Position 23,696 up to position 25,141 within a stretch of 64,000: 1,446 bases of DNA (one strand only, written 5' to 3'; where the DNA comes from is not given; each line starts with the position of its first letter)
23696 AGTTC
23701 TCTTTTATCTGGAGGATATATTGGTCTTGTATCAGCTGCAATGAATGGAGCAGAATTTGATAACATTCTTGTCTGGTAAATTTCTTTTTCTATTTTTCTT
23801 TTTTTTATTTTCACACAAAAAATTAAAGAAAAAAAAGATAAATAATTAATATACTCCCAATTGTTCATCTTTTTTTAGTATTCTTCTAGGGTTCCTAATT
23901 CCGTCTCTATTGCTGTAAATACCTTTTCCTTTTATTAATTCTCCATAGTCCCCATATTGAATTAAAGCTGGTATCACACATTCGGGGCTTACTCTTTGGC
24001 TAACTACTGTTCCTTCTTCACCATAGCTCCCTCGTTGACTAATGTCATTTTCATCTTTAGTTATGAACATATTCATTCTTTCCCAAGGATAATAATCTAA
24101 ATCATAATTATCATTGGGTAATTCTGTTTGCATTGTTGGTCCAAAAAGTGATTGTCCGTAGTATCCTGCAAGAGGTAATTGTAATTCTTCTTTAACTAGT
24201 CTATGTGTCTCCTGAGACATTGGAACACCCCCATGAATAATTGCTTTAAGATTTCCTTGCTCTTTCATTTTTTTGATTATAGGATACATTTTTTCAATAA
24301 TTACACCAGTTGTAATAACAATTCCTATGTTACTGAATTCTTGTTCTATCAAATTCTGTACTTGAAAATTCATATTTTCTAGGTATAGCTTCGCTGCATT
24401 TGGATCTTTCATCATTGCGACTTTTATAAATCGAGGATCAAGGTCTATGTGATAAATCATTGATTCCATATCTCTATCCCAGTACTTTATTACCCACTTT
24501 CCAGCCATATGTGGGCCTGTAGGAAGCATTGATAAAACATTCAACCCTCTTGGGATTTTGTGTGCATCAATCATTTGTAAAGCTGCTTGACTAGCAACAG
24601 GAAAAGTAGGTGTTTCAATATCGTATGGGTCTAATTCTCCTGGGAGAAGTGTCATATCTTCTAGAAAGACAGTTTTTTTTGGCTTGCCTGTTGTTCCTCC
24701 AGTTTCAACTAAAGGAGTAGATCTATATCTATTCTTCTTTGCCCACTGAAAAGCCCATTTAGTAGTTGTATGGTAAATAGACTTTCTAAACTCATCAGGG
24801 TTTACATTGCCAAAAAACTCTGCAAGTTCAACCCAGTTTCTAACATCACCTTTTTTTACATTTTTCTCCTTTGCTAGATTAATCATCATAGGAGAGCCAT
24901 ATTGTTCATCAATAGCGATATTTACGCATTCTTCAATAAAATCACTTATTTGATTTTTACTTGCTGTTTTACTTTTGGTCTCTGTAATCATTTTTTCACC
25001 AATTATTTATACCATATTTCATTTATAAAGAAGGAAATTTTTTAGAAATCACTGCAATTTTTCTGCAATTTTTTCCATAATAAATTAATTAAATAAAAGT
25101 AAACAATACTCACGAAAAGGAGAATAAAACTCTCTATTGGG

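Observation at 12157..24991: Identical 25-nt promoter element upstream of a LuxC-like acyl-CoA reductase and a LuxE/PaaK-type adenylate-forming enzyme 10 kb apart: a possible split fatty-acyl reductase regulon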

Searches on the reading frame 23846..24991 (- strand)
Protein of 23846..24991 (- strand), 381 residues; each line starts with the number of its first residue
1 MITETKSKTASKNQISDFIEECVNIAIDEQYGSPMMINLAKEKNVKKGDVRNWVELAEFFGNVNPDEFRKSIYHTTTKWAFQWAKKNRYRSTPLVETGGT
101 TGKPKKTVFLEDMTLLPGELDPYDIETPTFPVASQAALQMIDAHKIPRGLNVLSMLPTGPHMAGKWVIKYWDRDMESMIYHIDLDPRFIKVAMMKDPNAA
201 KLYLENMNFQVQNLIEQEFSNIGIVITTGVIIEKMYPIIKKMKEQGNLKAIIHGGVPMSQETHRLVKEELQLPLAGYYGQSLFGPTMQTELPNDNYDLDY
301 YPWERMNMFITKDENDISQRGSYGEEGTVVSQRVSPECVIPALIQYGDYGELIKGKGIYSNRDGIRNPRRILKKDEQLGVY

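Call 6: search_protein_families(library=pfam, proteins=[window:23846-24991:-])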
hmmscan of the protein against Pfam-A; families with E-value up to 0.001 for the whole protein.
window:23846-24991:- (381 aa): 0 families

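Call 7: search_protein_families(library=ncbifam, proteins=[window:23846-24991:-])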
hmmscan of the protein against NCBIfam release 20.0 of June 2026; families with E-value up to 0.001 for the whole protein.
window:23846-24991:- (381 aa): 1 family
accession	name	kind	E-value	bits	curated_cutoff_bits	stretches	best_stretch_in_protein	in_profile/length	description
NF004837.0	PRK06187.1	subfamily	0.00025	19.4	476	0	243-313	283-336/531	long-chain-fatty-acid--CoA ligase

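Call 11: find_homologous_proteins(query=window:23846-24988:-)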
Query window:23846-24988:- (380 aa): 153 proteins with E <= 0.001 among 2039 candidates; the best 120 are listed.
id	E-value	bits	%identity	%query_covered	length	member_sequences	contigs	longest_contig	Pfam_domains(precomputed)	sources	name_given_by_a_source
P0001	5.2e-246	834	94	100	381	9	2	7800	-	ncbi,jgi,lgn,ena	ncbi:MAG: hypothetical protein ACTSXD_03365 [Candidatus Heimdallarchaeaceae archaeon]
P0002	7.0e-211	718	80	99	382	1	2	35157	-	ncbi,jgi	ncbi:MAG: hypothetical protein ACTSQE_11640 [Candidatus Heimdallarchaeaceae archaeon]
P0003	6.5e-192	656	74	99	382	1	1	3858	-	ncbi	-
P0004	8.4e-181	619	70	100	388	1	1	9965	-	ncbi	-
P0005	4.4e-179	614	100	71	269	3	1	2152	-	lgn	-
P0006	2.3e-132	460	54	100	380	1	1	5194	-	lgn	-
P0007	4.1e-122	426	53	96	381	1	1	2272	-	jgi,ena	-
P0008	8.2e-121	422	51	98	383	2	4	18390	-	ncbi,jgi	ncbi:MAG: hypothetical protein ACTSSG_07210 [Candidatus Heimdallarchaeaceae archaeon]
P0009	4.6e-117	409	48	100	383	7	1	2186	-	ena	-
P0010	3.1e-116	407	50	100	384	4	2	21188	-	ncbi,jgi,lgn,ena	-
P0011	3.4e-116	407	49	100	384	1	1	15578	-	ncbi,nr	ncbi:MAG: hypothetical protein KGD64_05440 [Candidatus Heimdallarchaeota archaeon]|nr:hypothetical p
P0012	5.2e-116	406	49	100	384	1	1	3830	-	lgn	-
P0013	9.0e-116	405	50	100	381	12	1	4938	-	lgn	-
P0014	1.1e-115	405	49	100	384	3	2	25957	-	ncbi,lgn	-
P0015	1.8e-115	404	49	100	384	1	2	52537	-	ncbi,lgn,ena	-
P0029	2.4e-29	121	31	93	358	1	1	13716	PF00501.35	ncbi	-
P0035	9.4e-21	92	27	89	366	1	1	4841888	PF00501.35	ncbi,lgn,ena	-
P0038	4.1e-20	90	31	65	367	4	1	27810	PF00501.35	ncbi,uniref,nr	ncbi:AMP-dependent synthetase [Corallococcus exercitus]|uniref:AMP-dependent synthetase n=1 Tax=Cora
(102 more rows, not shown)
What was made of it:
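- Closest known: ThnN/ThnO of the thienamycin cluster of Streptomyces cattleya. Same: JGI names many bacterial homologues of the 381-aa protein 'ThnN' (call 11).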

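Call 14: find_encoding_contigs(protein=P0006, flank=10000, max_places=3)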
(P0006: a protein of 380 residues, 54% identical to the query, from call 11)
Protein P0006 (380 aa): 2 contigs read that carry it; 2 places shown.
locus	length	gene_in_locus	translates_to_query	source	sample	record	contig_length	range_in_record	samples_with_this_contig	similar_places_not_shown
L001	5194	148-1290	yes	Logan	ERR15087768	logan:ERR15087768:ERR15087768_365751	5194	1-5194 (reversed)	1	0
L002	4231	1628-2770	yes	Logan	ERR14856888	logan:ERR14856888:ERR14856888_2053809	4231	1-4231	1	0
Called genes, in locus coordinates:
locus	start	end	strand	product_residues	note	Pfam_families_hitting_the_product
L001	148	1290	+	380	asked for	-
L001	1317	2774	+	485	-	PF00171:Aldedh, PF05893:LuxC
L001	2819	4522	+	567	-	-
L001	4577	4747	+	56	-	-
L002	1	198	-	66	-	?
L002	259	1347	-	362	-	PF04055:Radical_SAM, PF13353:Fer4_12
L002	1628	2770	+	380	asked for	-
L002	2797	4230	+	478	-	?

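Call 15: find_encoding_contigs(protein=P0029, flank=10000, max_places=3)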
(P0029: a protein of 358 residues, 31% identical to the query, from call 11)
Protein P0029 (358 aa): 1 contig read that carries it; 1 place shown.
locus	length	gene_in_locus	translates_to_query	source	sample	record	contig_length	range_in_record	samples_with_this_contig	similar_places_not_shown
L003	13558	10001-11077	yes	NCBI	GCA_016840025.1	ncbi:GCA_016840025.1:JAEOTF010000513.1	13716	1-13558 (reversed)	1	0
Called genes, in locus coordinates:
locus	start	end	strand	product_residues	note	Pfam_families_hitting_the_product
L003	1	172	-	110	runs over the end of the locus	?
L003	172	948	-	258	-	PF04519:Bactofilin (weak)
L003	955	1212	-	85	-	-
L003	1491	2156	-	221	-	PF24517:CBM96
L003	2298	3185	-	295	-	PF01702:TGT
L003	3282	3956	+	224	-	-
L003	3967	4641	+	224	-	-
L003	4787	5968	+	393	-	PF00108:Thiolase_N, PF00109:ketoacyl-synt (faint), PF02803:Thiolase_C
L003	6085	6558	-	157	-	-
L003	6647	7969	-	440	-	PF08495:FIST, PF10442:FIST_C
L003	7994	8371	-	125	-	PF27410:AF0774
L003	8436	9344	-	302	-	PF06745:ATPase, PF13481:AAA_25 (weak), PF23442:DUF7125 (weak)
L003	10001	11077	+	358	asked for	PF00501:AMP-binding (weak)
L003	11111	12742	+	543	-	PF00171:Aldedh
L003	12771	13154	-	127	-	-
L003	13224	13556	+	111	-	?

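Call 16: find_encoding_contigs(protein=P0004, flank=10000, max_places=3)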
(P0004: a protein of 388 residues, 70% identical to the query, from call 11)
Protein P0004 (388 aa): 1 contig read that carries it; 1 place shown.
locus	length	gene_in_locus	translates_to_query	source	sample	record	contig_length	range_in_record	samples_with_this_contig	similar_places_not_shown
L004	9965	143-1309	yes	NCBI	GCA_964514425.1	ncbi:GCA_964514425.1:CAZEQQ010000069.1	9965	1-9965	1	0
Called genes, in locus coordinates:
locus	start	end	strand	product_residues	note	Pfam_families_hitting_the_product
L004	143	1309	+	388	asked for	-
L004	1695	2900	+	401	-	PF01663:Phosphodiest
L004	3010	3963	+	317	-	-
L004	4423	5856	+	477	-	PF05893:LuxC (weak), PF00171:Aldedh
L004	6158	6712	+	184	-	-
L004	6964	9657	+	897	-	PF05048:NosD, PF13229:Beta_helix, PF05048:NosD, PF13229:Beta_helix, PF05048:NosD, PF13229:Beta_helix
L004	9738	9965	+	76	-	?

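Call 17: find_encoding_contigs(protein=P0002, flank=10000, max_places=3)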
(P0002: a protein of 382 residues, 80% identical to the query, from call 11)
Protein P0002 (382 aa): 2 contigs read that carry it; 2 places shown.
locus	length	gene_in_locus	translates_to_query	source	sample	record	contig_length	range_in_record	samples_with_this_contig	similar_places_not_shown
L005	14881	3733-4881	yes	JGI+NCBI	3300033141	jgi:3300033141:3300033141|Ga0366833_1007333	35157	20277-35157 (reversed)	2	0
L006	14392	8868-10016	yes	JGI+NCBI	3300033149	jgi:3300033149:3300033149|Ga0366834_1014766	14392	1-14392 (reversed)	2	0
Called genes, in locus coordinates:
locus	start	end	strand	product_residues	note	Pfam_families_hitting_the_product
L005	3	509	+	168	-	?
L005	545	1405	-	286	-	PF01656:CbiA, PF02374:ArsA_ATPase (weak), PF10609:ParA, PF13614:AAA_31, PF16575:CLP1_P (faint)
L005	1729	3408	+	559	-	-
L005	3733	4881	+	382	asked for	-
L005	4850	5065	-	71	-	-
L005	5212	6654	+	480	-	PF05893:LuxC, PF00171:Aldedh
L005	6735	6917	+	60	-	-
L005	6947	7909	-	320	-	-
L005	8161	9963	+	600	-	PF00270:DEAD (faint), PF04851:ResIII (faint), PF06733:DEAD_2, PF13307:Helicase_C_2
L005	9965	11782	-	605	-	-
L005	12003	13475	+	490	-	PF13229:Beta_helix (weak), PF05048:NosD, PF13229:Beta_helix, PF18884:TSP3_bac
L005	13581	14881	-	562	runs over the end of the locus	PF00271:Helicase_C (weak)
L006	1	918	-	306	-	?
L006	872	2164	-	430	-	PF01547:SBP_bac_1, PF13416:SBP_bac_8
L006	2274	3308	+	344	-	PF00174:Oxidored_molyb (faint)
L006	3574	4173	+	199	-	-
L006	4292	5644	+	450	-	PF00890:FAD_binding_2 (faint), PF01134:GIDA (weak), PF01266:DAO (faint), PF01494:FAD_binding_3, PF05834:Lycopene_cycl (faint), PF07992:Pyr_redox_2 (faint), PF12831:FAD_oxidored (weak), PF22578:GGR_cat (weak)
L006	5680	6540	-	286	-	PF01656:CbiA, PF02374:ArsA_ATPase (weak), PF10609:ParA, PF13614:AAA_31, PF16575:CLP1_P (faint)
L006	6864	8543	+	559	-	PF13424:TPR_12 (faint)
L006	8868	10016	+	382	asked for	-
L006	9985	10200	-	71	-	-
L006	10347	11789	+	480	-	PF05893:LuxC, PF00171:Aldedh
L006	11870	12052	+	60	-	-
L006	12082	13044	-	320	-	-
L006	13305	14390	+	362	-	?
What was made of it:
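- A geranylgeranyl reductase gene lies in the same syntenic block in the window and in L006 (calls 7, 17).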

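Call 24: search_protein_families(library=pfam, proteins=[window:23846-24988:-, P0029, P0035, P0038], max_evalue=10)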
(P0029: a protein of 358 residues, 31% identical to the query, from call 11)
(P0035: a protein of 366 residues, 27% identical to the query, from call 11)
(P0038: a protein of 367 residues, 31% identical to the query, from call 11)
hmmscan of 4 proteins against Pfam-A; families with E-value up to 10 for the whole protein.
window:23846-24988:- (380 aa): 2 families
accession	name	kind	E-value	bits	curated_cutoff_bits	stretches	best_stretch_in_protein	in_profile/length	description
PF00501.34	AMP-binding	-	0.066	12.4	29.9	1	242-286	283-328/384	AMP-binding enzyme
PF13847.12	Methyltransf_31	-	0.11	12.6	27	1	176-239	29-95/145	Methyltransferase domain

P0029 (358 aa): 1 family
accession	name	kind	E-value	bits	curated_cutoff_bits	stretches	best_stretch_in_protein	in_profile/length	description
PF00501.34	AMP-binding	-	9.9e-07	28.3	29.9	1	85-258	164-322/384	AMP-binding enzyme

P0035 (366 aa): 2 families
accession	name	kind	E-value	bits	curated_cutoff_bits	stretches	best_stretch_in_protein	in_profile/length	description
PF00501.34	AMP-binding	-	3.7e-07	29.7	29.9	1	196-311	250-373/384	AMP-binding enzyme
PF23117.1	DpnD_N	-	0.073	13.8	27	1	180-214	6-40/93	DpnD N-terminal domain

P0038 (367 aa): 1 family
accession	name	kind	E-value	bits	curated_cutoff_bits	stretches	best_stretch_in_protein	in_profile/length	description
PF00501.34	AMP-binding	-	4.3e-06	26.2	29.9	1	197-311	250-372/384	AMP-binding enzyme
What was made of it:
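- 23846..24991 (-): EhpF/ThnN-type adenylating enzyme, 381 aa. It is an ANL-superfamily member without the C-terminal domain and is annotated 'hypothetical protein' in relatives. There is no Pfam LuxE hit, and AMP-binding scores only E 0.066 (call 24).
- On LuxE acyl-protein synthetase (PF04443): The only hits are AMP-binding at 0.066 and a chance methyltransferase match (call 24).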

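Call 25: search_solved_structures(query=window:23846-24988:-, max_evalue=10)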
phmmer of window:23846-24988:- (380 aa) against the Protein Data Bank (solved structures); distinct sequences matched with E-value up to 10: 4.
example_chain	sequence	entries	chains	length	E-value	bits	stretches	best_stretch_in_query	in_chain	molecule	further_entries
3l2k_A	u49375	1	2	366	1.6e-12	50.4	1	148-344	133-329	EhpF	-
3hgu_A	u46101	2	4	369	1.7e-12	50.4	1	148-344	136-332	EhpF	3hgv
6los_A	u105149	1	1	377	0.033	16.5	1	144-202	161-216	Pigment epithelium-derived factor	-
7kyd_A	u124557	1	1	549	1.4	11.2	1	229-294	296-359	Long-chain fatty-acyl-CoA synthetase CG6178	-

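Call 28: search_dna_similar(query=window:23846-24988:-, collection=plasmids, mode=protein, max_evalue=0.001, max_rows=20)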
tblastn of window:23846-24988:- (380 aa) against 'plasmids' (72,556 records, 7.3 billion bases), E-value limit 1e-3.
Records with a match: 8; places in all: 8; records where one place covers at least 80% of the query: 0.
Best place of each record, by identity: <60% 8.
By first word of the organism name: Pantoea 4; Streptantibioticus 2; Halalkalicoccus 1; Halomarina 1.
By predicted mobility (MOB-suite, as given by PLSDB): non-mobilizable 4; mobilizable 3; conjugative 1.
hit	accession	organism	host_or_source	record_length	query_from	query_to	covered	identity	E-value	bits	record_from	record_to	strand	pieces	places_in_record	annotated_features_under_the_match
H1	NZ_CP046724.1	Pantoea agglomerans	pure culture,cherry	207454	146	380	62%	25.8%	5e-7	59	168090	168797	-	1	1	AMP-binding protein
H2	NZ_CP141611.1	Pantoea agglomerans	cell culture,hydroalcoholic extract of ...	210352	146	380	62%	25.8%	5e-7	59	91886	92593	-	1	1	AMP-binding protein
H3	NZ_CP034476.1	Pantoea agglomerans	food,leaf from rome apple cultivar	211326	146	380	62%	25.8%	5e-7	59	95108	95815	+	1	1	AMP-binding protein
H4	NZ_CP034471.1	Pantoea agglomerans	food,leaf from rome apple cultivar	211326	146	380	62%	25.8%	5e-7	59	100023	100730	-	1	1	AMP-binding protein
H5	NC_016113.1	Streptantibioticus cattleyicolor NRRL 8057 = DSM 46488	-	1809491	138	344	54%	26.8%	2e-15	86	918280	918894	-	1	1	none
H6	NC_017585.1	Streptantibioticus cattleyicolor NRRL 8057 = DSM 46488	-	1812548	138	344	54%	26.8%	2e-15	86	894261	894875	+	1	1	none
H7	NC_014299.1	Halalkalicoccus jeotgali B3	-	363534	138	367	61%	24.1%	2e-7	61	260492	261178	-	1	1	hypothetical protein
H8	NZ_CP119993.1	Halomarina sp. PSR21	cell culture,saline soil from Tarim ...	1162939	133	355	59%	23.1%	3e-7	60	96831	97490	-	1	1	record has no annotation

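Call 30: get_annotated_region(hit=H1, flank=6000)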
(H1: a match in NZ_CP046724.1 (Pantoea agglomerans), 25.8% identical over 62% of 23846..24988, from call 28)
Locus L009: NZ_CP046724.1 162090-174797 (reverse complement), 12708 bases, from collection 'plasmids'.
description: Pantoea agglomerans strain ASB05 plasmid pASB05p2, complete sequence
organism: Pantoea agglomerans (NCBI taxid 549)
taxonomy: Bacteria; Pseudomonadota; Gammaproteobacteria; Enterobacterales; Erwiniaceae; Pantoea; Pantoea agglomerans
host: -; source: pure culture,cherry; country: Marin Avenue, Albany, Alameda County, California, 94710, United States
typing (MOB-suite, as given by PLSDB): non-mobilizable; replicon rep_cluster_807
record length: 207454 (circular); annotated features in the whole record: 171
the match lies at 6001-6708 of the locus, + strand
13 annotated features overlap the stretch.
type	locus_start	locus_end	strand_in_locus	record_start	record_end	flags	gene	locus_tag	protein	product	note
CDS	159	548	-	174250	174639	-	-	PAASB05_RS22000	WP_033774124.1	VOC family protein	-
CDS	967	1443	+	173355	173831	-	-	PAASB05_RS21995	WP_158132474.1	PhzA/PhzB family protein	GO:0017000 - antibiotic biosynthetic process [Evidence IEA]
CDS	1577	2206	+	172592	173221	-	-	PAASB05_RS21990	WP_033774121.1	isochorismatase family protein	-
CDS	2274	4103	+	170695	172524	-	-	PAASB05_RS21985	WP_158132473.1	anthranilate synthase family protein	-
CDS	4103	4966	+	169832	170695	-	-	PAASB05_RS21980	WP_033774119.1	PhzF family phenazine biosynthesis protein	GO:0009058 - biosynthetic process [Evidence IEA]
CDS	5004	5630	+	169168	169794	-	-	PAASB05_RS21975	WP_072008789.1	pyridoxine 5'-phosphate oxidase C-terminal domain-containing protein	-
CDS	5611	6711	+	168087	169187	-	-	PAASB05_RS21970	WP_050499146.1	AMP-binding protein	-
CDS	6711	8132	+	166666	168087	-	-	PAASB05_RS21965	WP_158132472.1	aldehyde dehydrogenase family protein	-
CDS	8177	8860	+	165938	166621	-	-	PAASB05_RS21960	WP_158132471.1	class I SAM-dependent methyltransferase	-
CDS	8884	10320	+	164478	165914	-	-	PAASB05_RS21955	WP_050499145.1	MFS transporter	-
CDS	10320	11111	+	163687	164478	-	-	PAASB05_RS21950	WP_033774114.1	SDR family oxidoreductase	-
CDS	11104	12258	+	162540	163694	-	-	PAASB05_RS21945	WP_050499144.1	hypothetical protein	-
CDS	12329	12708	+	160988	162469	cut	-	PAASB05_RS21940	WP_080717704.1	AMP-binding protein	-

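Call 31: get_annotated_region(hit=H5, flank=5000)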
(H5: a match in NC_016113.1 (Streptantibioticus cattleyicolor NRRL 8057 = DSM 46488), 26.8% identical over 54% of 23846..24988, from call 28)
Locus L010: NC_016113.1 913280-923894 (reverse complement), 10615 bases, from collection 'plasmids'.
description: Streptantibioticus cattleyicolor NRRL 8057 = DSM 46488 plasmid pSCAT, complete sequence
organism: Streptantibioticus cattleyicolor NRRL 8057 = DSM 46488 (NCBI taxid 1003195)
taxonomy: Bacteria; Actinomycetota; Actinomycetes; Kitasatosporales; Streptomycetaceae; Streptantibioticus; Streptantibioticus cattleyicolor; Streptantibioticus cattleyicolor NRRL 8057 = DSM 46488
host: -; source: -; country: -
typing (MOB-suite, as given by PLSDB): mobilizable; relaxase MOBP
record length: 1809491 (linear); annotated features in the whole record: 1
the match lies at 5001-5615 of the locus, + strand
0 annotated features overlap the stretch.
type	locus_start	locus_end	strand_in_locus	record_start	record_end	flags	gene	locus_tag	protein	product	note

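Call 32: get_annotated_region(hit=H7, flank=5000)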
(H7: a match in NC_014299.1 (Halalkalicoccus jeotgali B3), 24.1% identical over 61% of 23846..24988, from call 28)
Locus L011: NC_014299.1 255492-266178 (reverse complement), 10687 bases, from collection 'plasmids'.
description: Halalkalicoccus jeotgali B3 plasmid 2, complete sequence
organism: Halalkalicoccus jeotgali B3 (NCBI taxid 795797)
taxonomy: Archaea; Euryarchaeota; Halobacteria; Halobacteriales; Halococcaceae; Halalkalicoccus; Halalkalicoccus jeotgali; Halalkalicoccus jeotgali B3
host: -; source: -; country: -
typing (MOB-suite, as given by PLSDB): conjugative; relaxase MOBP; mating-pair formation MPF_T
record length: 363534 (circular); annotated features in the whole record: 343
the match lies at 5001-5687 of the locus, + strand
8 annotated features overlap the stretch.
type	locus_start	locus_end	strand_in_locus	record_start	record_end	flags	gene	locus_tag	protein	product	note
CDS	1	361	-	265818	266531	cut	-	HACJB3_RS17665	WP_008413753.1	haloacid dehalogenase type II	GO:0006805 - xenobiotic metabolic process [Evidence IEA]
CDS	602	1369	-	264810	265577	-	-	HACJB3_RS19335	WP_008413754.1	IclR family transcriptional regulator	GO:0006355 - regulation of DNA-templated transcription [Evidence IEA]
CDS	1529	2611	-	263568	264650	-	-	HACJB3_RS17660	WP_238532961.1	transposase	-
CDS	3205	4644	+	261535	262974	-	-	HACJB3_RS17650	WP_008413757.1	sodium:solute symporter family protein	-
CDS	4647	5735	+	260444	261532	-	-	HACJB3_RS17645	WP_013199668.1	hypothetical protein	-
CDS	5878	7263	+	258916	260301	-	-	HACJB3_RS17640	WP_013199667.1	aldehyde dehydrogenase family protein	-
CDS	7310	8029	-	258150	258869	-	-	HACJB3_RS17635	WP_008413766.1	SDR family NAD(P)-dependent oxidoreductase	-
CDS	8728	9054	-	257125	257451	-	-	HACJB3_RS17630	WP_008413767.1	hypothetical protein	-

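Call 49: find_encoding_contigs(protein=P0001, flank=10000, max_places=4)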
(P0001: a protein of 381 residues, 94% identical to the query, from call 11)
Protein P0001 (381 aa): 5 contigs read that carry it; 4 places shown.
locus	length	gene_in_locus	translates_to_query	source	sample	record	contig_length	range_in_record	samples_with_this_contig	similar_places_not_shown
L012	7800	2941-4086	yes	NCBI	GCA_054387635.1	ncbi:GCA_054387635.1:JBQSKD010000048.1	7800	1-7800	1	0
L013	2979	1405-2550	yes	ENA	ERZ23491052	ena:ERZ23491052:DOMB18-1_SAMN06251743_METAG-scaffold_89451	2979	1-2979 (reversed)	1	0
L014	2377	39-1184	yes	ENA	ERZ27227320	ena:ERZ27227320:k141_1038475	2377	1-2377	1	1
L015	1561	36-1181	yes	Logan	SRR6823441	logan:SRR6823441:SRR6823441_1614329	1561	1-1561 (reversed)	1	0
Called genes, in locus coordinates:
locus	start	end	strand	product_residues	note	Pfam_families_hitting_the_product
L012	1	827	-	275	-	PF10609:ParA, PF13614:AAA_31, PF01656:CbiA, PF02374:ArsA_ATPase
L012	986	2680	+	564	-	-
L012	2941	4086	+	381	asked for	-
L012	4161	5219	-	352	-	PF06439:3keto-disac_hyd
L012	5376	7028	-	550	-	-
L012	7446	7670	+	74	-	-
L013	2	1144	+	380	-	?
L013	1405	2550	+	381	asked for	-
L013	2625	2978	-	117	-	?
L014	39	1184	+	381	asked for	-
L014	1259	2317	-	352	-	PF06439:3keto-disac_hyd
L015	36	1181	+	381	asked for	-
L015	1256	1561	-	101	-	?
